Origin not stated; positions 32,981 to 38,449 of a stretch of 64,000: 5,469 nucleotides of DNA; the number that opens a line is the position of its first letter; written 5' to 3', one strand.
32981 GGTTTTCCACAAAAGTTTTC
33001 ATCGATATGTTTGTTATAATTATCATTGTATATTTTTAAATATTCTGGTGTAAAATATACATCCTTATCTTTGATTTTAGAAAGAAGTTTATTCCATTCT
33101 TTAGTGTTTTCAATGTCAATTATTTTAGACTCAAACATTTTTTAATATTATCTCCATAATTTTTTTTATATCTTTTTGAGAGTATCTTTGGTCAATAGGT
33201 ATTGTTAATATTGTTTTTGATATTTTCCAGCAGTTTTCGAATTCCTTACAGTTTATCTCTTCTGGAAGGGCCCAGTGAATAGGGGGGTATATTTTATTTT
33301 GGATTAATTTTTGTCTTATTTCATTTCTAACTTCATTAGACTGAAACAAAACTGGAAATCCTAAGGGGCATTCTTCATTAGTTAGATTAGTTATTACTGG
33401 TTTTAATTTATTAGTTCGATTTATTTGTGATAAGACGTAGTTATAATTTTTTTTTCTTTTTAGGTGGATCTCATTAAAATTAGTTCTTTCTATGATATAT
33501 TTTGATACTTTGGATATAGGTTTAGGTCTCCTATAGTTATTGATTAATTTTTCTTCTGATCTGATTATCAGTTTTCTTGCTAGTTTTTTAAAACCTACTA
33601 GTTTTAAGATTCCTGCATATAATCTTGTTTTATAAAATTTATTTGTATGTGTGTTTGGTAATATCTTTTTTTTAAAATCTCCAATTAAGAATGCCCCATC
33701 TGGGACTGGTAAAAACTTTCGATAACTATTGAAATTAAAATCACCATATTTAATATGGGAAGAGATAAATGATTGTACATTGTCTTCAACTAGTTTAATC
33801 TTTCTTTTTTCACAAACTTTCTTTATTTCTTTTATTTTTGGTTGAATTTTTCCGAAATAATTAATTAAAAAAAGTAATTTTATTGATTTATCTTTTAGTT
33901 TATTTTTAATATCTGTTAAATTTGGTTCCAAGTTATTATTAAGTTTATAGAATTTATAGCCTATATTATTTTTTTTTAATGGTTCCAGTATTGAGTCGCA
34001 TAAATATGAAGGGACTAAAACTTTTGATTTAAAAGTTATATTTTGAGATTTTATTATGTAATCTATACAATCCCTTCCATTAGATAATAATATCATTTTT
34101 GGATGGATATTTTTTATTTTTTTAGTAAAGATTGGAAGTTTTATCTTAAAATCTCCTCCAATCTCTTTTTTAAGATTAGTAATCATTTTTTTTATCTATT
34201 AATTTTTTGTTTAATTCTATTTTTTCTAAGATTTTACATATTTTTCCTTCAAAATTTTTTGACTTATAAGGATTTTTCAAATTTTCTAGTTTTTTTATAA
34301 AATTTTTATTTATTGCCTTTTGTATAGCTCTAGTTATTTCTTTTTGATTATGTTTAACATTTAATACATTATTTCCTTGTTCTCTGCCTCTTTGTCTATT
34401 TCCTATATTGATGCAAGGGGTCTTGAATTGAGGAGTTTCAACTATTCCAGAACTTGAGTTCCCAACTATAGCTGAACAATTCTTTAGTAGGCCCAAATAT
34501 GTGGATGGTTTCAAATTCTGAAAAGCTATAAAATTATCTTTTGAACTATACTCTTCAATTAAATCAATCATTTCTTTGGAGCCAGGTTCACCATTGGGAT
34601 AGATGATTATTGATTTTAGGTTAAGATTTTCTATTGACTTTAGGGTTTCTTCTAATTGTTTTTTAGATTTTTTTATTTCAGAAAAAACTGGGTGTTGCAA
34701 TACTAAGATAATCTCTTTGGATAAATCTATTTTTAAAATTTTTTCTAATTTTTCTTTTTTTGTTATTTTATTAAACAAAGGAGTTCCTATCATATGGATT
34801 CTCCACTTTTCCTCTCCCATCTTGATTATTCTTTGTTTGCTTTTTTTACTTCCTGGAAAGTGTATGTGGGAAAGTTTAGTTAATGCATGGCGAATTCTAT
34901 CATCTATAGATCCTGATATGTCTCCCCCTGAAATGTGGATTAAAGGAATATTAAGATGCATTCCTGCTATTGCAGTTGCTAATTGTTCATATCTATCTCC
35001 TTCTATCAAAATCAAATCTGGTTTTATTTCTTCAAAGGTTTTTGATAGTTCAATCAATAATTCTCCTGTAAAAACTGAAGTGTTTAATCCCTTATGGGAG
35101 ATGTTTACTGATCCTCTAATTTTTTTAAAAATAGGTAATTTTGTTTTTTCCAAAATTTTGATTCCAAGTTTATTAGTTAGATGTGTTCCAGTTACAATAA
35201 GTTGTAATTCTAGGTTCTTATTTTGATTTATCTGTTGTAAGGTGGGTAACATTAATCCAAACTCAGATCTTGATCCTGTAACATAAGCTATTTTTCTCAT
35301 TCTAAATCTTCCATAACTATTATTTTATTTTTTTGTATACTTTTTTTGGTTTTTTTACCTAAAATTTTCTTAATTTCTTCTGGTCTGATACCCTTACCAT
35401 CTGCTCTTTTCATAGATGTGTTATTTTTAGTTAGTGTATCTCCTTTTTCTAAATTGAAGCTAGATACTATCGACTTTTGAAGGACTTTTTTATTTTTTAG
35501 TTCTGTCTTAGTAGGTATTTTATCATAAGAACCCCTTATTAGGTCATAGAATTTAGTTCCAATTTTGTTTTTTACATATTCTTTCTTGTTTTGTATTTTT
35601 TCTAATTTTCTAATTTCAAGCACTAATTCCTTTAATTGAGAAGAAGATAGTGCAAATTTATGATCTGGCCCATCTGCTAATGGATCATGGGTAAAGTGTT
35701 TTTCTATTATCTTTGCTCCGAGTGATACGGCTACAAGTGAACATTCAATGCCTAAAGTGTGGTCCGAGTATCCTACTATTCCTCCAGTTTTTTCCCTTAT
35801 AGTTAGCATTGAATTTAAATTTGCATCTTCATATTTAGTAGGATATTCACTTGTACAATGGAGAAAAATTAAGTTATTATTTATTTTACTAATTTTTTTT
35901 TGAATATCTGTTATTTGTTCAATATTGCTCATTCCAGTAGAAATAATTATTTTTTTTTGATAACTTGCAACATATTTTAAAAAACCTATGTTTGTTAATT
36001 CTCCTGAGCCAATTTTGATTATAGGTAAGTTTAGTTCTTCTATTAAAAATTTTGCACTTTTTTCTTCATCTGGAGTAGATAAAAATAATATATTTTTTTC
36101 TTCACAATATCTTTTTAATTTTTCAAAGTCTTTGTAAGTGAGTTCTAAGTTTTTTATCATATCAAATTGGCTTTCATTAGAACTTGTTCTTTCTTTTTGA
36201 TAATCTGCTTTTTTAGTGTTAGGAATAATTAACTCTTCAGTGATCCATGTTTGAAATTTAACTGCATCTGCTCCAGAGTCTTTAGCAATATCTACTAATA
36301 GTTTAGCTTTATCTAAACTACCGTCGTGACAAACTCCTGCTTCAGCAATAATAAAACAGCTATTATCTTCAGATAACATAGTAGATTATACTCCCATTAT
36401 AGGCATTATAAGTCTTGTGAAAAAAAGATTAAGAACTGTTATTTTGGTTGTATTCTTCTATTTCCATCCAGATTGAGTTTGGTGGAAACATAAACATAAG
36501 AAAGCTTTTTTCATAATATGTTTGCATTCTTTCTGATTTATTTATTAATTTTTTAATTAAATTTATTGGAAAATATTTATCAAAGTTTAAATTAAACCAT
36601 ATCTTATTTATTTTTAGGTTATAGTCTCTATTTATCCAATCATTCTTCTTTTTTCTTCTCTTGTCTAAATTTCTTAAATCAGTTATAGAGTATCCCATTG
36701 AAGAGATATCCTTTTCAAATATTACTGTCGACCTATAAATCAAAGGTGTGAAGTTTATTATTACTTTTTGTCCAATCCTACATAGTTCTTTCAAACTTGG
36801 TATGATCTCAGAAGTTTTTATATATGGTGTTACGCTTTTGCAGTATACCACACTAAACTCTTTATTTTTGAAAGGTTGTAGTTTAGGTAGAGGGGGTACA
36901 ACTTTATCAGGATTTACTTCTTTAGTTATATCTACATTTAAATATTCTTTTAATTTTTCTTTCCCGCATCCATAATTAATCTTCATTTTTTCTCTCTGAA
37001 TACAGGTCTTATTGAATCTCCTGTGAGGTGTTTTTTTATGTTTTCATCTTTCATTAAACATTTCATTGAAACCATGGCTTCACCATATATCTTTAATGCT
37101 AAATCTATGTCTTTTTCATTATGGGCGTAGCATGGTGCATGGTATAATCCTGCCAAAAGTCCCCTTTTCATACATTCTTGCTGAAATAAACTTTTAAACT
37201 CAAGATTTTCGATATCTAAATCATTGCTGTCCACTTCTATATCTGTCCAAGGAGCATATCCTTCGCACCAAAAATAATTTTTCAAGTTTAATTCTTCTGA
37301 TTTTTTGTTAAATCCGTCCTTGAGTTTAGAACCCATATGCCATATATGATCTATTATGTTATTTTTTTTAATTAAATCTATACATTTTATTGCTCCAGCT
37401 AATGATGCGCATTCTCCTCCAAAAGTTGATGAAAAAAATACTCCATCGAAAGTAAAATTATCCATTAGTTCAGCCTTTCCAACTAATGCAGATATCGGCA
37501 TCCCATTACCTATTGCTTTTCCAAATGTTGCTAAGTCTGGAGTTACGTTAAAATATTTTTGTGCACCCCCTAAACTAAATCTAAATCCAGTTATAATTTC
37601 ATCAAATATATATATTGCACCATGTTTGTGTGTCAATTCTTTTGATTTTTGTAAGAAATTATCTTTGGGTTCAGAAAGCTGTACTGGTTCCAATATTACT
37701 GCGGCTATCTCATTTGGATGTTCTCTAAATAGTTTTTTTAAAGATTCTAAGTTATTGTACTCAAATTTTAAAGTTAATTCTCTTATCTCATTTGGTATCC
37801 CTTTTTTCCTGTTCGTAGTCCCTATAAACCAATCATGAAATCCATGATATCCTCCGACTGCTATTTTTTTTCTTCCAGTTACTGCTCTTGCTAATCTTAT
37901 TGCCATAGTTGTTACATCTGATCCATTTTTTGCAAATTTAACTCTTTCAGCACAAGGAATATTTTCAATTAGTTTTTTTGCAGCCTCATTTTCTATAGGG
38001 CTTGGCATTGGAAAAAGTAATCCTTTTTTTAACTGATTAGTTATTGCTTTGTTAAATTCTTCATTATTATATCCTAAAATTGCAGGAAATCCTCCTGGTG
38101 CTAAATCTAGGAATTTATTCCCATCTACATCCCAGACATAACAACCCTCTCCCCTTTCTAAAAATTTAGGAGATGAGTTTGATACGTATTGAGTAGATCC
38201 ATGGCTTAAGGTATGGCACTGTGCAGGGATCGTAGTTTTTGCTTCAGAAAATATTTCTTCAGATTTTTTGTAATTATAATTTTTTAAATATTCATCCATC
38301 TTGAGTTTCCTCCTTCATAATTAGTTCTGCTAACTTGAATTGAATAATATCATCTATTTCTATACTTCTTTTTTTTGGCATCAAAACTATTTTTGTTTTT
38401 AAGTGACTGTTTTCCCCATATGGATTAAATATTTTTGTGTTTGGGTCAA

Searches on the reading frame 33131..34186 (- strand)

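Call 25: search_protein_families(library=pfam, proteins=[window:33131-34186:-], max_evalue=0.001)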
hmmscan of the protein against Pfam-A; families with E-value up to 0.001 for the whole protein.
window:33131-34186:- (351 aa): 1 family
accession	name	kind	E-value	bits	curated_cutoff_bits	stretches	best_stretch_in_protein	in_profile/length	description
PF01041.23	DegT_DnrJ_EryC1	-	6.6e-07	29.3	19.8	0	32-141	43-151/360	DegT/DnrJ/EryC1/StrS aminotransferase family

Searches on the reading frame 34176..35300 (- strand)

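Call 25: search_protein_families(library=pfam, proteins=[window:34176-35300:-], max_evalue=0.001)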
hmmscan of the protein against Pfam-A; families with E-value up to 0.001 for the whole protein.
window:34176-35300:- (374 aa): 1 family
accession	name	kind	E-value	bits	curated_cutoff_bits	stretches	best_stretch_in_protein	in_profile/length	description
PF02350.25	Epimerase_2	-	3.6e-76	256.7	30.6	1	23-359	2-347/347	UDP-N-acetylglucosamine 2-epimerase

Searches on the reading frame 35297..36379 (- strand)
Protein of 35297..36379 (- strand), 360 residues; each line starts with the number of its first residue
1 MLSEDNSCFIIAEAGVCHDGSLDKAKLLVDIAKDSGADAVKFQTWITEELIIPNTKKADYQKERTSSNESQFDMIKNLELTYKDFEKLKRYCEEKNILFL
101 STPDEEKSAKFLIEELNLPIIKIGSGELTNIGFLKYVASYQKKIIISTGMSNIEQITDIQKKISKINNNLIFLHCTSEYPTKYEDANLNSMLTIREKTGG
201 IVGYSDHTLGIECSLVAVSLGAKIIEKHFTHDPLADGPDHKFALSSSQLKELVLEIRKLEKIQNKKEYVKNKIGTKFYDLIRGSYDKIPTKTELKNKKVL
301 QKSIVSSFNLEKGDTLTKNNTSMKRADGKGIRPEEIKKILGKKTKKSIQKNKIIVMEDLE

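Call 25: search_protein_families(library=pfam, proteins=[window:35297-36379:-], max_evalue=0.001)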
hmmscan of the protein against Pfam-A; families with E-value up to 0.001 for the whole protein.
window:35297-36379:- (360 aa): 3 families
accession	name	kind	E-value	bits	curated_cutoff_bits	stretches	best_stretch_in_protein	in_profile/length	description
PF03102.20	NeuB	-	1.8e-84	283.4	22.1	1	28-266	1-239/241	NeuB family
PF08666.17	SAF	-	7.4e-05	23.7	21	1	303-360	3-63/63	SAF domain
PF17725.7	YBD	-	0.00014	22.1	23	1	205-273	93-160/201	YAP binding domain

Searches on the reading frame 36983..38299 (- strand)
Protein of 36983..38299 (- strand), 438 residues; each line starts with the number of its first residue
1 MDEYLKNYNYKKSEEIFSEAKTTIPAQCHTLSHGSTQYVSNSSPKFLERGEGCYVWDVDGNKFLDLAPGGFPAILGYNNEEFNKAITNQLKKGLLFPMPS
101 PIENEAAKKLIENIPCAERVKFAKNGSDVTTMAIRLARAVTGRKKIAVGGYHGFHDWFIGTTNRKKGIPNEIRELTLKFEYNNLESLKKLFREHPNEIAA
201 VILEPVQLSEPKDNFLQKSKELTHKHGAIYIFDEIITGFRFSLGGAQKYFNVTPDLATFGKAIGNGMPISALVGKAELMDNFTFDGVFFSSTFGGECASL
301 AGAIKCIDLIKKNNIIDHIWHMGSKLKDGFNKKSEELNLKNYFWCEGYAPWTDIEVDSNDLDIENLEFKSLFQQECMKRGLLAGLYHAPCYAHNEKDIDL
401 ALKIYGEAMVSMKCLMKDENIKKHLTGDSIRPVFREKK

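Call 25: search_protein_families(library=pfam, proteins=[window:36983-38299:-], max_evalue=0.001)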
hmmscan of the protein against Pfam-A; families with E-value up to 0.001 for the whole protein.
window:36983-38299:- (438 aa): 1 family
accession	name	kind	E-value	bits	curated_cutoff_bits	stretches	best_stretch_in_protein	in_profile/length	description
PF00202.27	Aminotran_3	-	1.5e-50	172.5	30.5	1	45-336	11-332/403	Aminotransferase class-III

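Call 41: search_protein_families(library=ncbifam, proteins=[window:36983-38299:-], max_evalue=0.001)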
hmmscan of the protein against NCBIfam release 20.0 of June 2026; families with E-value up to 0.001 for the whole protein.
window:36983-38299:- (438 aa): 69 families (the best 25 are shown)
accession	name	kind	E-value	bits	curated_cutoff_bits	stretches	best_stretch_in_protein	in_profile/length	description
NF004856.0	PRK06209.1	equivalog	1.8e-126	422.3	486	1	7-436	5-439/450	glutamate-1-semialdehyde 2,1-aminomutase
NF000818.0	PRK00062.1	subfamily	2.8e-81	273.4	398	1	9-340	2-347/429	glutamate-1-semialdehyde 2,1-aminomutase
TIGR00713.1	hemL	equivalog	3.7e-77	259.8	527.3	1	12-340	1-343/423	glutamate-1-semialdehyde 2,1-aminomutase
NF009055.0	PRK12389.1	equivalog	2.4e-71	240.6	637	1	9-340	2-348/431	glutamate-1-semialdehyde 2,1-aminomutase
NF041362.1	GntE_guanitoxin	equivalog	2.4e-70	237.2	525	1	8-349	3-362/426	guanitoxin biosynthesis PLP-dependent transaminase GntE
NF004426.0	PRK05769.1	equivalog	1.5e-45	155.8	552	2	190-382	212-404/441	acetyl ornithine aminotransferase family protein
TIGR00707.1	argD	subfamily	4.4e-44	150.8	410.05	1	46-338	12-314/381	acetylornithine/succinylornithine family transaminase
NF005993.0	PRK08117.1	subfamily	7.1e-42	143.5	574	2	180-342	188-355/433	aspartate aminotransferase family protein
NF002874.0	PRK03244.1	equivalog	1.1e-38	133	457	1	44-333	26-322/399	acetylornithine transaminase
NF001864.0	PRK00615.1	equivalog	1.3e-38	132.8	706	1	46-322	38-331/433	glutamate-1-semialdehyde aminotransferase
NF002797.0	PRK02936.1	equivalog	1.3e-37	129.4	496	1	47-338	15-311/385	acetylornithine transaminase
NF045491.1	LysJ_Sulfobales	equivalog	1.8e-35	122.5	700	1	48-336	15-309/386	[LysW]-aminoadipate semialdehyde/glutamate semialdehyde transaminase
NF004718.0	PRK06062.1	subfamily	1e-34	119.9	472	2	33-172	30-172/454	hypothetical protein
TIGR00508.1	bioA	equivalog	1.8e-34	119.1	405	1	35-407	5-416/419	adenosylmethionine--8-amino-7-oxononanoate transaminase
NF006368.0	PRK08593.1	equivalog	2e-34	119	570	2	182-354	192-369/448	aspartate aminotransferase family protein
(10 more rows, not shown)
